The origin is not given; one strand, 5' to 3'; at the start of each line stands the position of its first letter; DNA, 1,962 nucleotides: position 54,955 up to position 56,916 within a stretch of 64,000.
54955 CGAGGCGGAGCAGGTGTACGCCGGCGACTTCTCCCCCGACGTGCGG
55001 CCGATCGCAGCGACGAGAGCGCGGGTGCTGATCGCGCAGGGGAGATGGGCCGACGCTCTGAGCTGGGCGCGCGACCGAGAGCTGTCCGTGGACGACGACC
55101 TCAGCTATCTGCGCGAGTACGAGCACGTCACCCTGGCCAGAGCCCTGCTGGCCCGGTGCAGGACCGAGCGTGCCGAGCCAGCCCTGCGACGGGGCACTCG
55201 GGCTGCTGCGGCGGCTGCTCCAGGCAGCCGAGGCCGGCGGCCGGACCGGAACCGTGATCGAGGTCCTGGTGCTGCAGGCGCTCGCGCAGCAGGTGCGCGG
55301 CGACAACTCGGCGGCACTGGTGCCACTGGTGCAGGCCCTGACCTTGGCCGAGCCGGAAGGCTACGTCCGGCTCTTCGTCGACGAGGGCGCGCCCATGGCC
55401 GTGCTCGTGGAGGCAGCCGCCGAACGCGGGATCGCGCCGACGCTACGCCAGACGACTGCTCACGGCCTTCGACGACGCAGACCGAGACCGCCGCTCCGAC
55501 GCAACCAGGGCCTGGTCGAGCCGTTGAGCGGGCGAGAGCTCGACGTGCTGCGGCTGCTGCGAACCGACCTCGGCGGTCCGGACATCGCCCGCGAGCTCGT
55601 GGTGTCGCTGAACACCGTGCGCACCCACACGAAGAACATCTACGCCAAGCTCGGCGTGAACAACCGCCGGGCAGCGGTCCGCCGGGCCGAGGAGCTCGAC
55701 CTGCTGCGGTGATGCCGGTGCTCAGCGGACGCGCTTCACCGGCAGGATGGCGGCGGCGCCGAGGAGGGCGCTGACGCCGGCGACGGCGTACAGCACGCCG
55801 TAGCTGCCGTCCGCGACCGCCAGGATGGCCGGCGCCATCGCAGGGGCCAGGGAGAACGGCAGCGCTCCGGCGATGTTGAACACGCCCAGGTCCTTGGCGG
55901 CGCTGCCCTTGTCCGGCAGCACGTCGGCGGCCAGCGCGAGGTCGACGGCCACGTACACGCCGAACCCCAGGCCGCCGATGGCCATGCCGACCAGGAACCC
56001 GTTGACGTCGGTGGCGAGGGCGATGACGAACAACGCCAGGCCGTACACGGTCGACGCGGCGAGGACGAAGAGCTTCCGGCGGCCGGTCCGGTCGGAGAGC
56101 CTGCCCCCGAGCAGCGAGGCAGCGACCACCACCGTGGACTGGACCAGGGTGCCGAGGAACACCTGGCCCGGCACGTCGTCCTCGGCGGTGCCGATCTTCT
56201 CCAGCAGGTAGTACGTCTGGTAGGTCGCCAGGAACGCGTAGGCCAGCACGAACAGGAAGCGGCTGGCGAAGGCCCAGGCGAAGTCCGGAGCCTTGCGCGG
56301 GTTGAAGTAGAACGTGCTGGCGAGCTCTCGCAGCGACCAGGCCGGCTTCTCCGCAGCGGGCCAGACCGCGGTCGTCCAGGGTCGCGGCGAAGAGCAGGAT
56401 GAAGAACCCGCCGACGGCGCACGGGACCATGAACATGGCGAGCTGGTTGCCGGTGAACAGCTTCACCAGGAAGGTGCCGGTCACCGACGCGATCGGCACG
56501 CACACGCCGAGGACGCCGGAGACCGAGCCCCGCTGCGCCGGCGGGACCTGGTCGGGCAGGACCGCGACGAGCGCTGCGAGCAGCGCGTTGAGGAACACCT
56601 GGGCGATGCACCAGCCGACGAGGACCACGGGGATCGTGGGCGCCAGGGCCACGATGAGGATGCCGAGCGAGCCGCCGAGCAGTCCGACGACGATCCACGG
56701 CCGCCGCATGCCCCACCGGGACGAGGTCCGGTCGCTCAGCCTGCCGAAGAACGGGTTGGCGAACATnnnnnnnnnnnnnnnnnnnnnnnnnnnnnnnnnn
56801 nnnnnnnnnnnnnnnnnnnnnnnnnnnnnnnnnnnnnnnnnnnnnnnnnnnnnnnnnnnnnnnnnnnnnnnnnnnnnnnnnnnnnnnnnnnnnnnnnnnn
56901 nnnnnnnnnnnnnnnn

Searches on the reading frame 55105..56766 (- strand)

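Call 4: search_protein_families(library=pfam, proteins=[window:55105-56766:-])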
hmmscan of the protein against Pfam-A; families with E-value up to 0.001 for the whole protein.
window:55105-56766:- (553 aa): 2 families
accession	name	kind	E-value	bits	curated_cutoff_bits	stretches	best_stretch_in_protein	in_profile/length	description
PF07690.21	MFS_1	-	3.9e-13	49.5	33.4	1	2-130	47-172/347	Major Facilitator Superfamily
PF13347.12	MFS_2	-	1.9e-08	33.7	27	1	2-68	48-115/427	MFS/sugar transport protein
